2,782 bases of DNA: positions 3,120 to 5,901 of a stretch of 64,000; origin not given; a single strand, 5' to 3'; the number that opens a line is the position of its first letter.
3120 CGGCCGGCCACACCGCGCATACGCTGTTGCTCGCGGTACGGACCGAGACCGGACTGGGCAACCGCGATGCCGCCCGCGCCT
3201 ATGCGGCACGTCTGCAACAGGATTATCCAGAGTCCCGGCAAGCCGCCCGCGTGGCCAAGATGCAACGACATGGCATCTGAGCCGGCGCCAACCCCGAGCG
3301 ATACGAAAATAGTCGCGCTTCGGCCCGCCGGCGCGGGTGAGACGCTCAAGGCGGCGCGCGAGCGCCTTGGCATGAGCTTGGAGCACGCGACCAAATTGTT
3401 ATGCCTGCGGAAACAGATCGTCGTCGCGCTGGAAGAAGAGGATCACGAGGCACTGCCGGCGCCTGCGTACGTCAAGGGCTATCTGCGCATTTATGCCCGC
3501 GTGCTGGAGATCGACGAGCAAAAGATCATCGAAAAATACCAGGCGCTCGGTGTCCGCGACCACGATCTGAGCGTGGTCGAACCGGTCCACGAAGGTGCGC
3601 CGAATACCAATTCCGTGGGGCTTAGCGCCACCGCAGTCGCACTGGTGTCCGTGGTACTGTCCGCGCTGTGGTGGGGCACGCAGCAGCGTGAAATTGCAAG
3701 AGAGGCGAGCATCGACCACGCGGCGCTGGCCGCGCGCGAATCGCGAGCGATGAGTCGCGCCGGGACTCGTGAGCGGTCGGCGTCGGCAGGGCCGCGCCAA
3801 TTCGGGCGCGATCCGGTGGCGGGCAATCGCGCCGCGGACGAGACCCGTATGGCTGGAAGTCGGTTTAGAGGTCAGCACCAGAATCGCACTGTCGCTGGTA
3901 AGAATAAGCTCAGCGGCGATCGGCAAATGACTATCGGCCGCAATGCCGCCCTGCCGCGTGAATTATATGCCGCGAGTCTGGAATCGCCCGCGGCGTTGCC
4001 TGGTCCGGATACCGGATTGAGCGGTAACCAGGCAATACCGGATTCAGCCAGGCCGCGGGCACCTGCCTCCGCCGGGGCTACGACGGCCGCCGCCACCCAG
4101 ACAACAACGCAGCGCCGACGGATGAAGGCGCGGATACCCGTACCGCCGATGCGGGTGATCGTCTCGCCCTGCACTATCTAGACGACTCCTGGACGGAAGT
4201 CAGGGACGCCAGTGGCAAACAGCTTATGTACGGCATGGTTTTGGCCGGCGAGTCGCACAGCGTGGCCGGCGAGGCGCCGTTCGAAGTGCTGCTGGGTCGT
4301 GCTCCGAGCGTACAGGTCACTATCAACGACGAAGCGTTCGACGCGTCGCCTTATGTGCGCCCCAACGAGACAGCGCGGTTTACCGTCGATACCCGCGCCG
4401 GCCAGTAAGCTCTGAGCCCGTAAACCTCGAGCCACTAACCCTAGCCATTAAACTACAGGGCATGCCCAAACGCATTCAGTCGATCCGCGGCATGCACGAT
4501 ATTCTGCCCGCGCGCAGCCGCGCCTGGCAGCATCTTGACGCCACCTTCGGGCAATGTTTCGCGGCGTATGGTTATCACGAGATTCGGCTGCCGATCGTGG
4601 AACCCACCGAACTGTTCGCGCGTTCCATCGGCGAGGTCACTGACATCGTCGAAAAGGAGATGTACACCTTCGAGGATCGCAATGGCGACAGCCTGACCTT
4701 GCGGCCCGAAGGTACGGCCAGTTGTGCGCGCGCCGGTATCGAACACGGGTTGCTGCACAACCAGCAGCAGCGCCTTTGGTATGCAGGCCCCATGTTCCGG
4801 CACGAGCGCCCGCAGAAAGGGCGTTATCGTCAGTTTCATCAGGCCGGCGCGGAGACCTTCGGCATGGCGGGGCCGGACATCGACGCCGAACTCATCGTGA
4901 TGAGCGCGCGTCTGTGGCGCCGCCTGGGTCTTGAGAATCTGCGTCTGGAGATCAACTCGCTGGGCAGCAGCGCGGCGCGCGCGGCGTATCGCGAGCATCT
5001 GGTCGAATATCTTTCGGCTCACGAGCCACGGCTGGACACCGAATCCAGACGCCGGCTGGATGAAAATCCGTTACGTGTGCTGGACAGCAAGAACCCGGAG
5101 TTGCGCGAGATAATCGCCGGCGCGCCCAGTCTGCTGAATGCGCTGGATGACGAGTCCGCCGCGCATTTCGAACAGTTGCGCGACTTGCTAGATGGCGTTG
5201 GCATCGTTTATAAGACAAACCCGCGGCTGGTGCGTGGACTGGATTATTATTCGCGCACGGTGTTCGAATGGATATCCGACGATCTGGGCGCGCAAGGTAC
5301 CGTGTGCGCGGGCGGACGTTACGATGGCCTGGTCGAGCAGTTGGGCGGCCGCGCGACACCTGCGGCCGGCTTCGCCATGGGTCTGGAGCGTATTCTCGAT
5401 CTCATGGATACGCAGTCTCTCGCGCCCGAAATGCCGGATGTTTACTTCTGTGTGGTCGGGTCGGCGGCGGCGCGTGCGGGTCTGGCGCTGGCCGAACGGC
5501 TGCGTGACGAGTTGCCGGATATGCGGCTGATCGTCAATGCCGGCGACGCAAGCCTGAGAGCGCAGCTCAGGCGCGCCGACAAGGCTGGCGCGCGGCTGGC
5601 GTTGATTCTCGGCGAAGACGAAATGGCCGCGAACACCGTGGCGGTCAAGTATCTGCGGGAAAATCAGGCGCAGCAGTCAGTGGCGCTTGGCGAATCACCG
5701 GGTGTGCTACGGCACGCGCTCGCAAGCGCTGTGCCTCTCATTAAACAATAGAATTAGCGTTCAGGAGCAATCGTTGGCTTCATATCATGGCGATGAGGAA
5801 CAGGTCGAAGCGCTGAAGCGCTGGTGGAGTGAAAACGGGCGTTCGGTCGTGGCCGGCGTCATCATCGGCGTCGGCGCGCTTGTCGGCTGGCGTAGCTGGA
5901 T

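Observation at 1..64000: Frameshifts hit only small or accessory genes and mostly sit at homopolymer runs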

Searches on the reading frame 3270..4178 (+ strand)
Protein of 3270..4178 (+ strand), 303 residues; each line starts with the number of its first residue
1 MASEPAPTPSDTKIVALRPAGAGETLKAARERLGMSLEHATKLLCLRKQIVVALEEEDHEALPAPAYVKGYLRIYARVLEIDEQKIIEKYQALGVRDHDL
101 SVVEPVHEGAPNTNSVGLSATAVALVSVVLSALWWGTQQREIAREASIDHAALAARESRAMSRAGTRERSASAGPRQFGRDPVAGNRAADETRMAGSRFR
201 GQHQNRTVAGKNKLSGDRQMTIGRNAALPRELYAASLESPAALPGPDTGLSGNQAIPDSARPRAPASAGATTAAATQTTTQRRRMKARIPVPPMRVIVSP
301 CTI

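Call 23: search_protein_families(library=pfam, proteins=[window:3270-4178:+], max_evalue=1)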
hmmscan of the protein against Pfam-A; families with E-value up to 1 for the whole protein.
window:3270-4178:+ (303 aa): 2 families
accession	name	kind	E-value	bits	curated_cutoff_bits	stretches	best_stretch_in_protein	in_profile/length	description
PF13413.12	HTH_25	-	2.5e-19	69.3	24.6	1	25-85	1-61/62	Helix-turn-helix domain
PF01381.28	HTH_3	-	0.079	13.5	23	0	26-57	1-32/55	Helix-turn-helix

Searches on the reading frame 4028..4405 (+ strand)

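Call 23: search_protein_families(library=pfam, proteins=[window:4028-4405:+], max_evalue=1)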
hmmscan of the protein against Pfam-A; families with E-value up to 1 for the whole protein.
seq(126 aa): 1 family
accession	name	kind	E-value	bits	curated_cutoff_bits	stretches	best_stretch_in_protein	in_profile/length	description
PF13464.11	RodZ_C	-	1.2e-22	80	23.9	1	49-119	3-72/72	RodZ C-terminal domain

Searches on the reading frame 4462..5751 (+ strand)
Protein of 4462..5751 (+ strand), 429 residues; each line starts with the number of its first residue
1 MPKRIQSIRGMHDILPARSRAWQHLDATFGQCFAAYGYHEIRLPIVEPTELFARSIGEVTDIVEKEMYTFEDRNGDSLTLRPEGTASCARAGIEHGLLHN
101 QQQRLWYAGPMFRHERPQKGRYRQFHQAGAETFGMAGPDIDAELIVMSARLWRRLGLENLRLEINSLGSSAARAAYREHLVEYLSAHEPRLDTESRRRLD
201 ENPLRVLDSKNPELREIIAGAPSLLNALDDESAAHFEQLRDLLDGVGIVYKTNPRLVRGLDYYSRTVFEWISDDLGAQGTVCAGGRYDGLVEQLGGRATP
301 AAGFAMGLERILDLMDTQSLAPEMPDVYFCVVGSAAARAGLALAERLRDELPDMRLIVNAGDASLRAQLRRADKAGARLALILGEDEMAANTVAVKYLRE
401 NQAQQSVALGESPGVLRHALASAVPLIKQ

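Call 7: find_encoding_contigs(protein=window:4462-5751:+, flank=10000, max_places=10)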
Protein window:4462-5751:+ (429 aa): 8 contigs read that carry it; 7 places shown.
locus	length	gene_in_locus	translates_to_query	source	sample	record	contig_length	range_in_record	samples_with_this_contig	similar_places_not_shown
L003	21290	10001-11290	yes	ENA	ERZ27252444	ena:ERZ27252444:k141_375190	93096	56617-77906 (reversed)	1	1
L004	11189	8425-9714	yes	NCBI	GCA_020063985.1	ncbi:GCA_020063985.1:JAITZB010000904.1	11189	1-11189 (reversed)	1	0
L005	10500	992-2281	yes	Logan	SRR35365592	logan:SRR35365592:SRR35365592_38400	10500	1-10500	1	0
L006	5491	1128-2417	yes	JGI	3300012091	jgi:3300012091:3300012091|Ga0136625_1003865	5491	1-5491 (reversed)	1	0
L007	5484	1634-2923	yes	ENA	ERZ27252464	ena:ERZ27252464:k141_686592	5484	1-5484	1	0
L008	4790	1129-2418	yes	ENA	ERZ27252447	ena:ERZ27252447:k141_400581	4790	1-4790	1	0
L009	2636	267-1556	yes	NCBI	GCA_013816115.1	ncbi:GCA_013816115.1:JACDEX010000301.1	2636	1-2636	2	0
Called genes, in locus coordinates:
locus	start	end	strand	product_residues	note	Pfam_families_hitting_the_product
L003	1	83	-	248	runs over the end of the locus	-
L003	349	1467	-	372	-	PF01075:Glyco_transf_9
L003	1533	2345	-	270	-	PF00459:Inositol_P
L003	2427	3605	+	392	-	PF11383:DUF3187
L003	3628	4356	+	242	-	PF00588:SpoU_methylase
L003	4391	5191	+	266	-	PF00132:Hexapep (weak)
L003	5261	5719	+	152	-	PF02082:Rrf2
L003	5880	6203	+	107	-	PF01521:Fe-S_biosyn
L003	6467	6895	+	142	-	PF00334:NDK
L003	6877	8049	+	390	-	PF21016:RlmN_N, PF04055:Radical_SAM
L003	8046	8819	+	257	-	PF07719:TPR_2 (faint), PF13181:TPR_8 (faint), PF13424:TPR_12 (faint), PF13428:TPR_14 (faint), PF13431:TPR_17 (faint), PF00515:TPR_1 (faint), PF14559:TPR_19 (weak), PF23914:TPR_CcmH_CycH (weak), +2 more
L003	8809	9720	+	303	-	PF13413:HTH_25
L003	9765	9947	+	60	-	PF13464:RodZ_C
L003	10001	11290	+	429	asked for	PF13393:tRNA-synt_His, PF00587:tRNA-synt_2b, PF03129:HGTP_anticodon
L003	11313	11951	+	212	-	PF09976:TPR_21, PF13428:TPR_14 (faint)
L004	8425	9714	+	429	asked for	PF13393:tRNA-synt_His, PF00587:tRNA-synt_2b, PF03129:HGTP_anticodon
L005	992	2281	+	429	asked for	PF13393:tRNA-synt_His, PF00587:tRNA-synt_2b, PF03129:HGTP_anticodon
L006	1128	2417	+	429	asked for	PF13393:tRNA-synt_His, PF00587:tRNA-synt_2b, PF03129:HGTP_anticodon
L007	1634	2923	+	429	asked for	PF13393:tRNA-synt_His, PF00587:tRNA-synt_2b, PF03129:HGTP_anticodon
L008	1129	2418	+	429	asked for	PF13393:tRNA-synt_His, PF00587:tRNA-synt_2b, PF03129:HGTP_anticodon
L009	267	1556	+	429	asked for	PF13393:tRNA-synt_His, PF00587:tRNA-synt_2b, PF03129:HGTP_anticodon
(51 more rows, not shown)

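Call 12: find_related_loci(query=window:4462-5751:+, collection=genome_contigs, flank=10000)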
Query window:4462-5751:+ (429 aa) in genome_contigs; peptide patterns used: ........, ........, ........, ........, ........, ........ (x = any residue, [..] = any of these).
600 stretches matched a pattern (row limit reached: there are more); 595 encode a relative of the query (tblastn E <= 1e-3); the best 80 are kept; 80 distinct loci.
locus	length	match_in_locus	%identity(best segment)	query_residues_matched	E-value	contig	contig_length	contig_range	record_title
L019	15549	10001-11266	81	1-424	0e+0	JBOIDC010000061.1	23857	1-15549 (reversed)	MAG: Gammaproteobacteria bacterium isolate SD8036_metabat2.bin.3 NODE_879_length_23857_cov_1.893257, whole genome shotgu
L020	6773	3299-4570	70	1-422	0e+0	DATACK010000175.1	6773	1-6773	MAG TPA_asm: Gammaproteobacteria bacterium isolate SMAG_U6722 k141_1234522, whole genome shotgun sequence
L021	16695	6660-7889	66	1-408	0e+0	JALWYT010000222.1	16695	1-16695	MAG: Thiotrichaceae bacterium isolate T2_metabat1_scaf2bin.031 T2_NODE_3380_length_16695_cov_1.995896, whole genome shot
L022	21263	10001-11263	63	1-420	0e+0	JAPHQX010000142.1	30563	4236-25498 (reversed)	MAG: Gammaproteobacteria bacterium isolate N1D-Bin_17 c_000000973706, whole genome shotgun sequence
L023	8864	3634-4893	64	1-418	0e+0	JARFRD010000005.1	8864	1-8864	MAG: Gammaproteobacteria bacterium isolate MAG_Ve_Sed_41 k141_3371265, whole genome shotgun sequence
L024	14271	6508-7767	63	1-418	0e+0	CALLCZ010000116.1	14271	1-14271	MAG: uncultured Gammaproteobacteria bacterium isolate N2_Bin_Bin_119_1 genome assembly, contig: c_000000252271, whole ge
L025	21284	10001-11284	64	1-426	0e+0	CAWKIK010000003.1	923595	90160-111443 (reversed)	MAG: uncultured Gammaproteobacteria bacterium isolate MFD01721.bin.1.106 genome assembly, contig: contig_24551, whole ge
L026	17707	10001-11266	64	1-421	0e+0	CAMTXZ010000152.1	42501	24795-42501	MAG: uncultured Chromatiaceae bacterium isolate G02_MAG_00001 genome assembly, contig: G02_MAG_00001_000000000020, whole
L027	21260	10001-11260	63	1-418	0e+0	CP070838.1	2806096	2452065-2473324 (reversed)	MAG: Thiotrichales bacterium isolate bin102 chromosome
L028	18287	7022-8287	62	1-420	0e+0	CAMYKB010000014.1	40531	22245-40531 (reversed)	MAG: uncultured Gammaproteobacteria bacterium isolate ES_M_Gamma_082 genome assembly, contig: scaffold_616, whole genome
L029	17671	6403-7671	61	1-420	0e+0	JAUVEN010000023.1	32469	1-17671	MAG: Gammaproteobacteria bacterium isolate CSMAG_324 CSMAG_324_k141_1668235_length_32469_cov_9.0000, whole genome shotgu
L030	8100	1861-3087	63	4-411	0e+0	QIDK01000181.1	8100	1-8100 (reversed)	MAG: Gammaproteobacteria bacterium isolate SZUA-229 Ga0063294_10006074, whole genome shotgun sequence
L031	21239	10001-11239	63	1-411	1e-180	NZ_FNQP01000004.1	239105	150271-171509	Thiothrix caldifontis strain DSM 21228, whole genome shotgun sequence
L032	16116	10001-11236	62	1-411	1e-180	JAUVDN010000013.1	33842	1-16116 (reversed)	MAG: Gammaproteobacteria bacterium isolate CSMAG_298 CSMAG_298_k141_1701901_length_33842_cov_28.5478, whole genome shotg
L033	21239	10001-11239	66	1-411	3e-180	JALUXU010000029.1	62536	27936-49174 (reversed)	MAG: Acidihalobacter sp. isolate 131-447_metabat2_scaf2bin.031 131-447_scaffold_254_c1, whole genome shotgun sequence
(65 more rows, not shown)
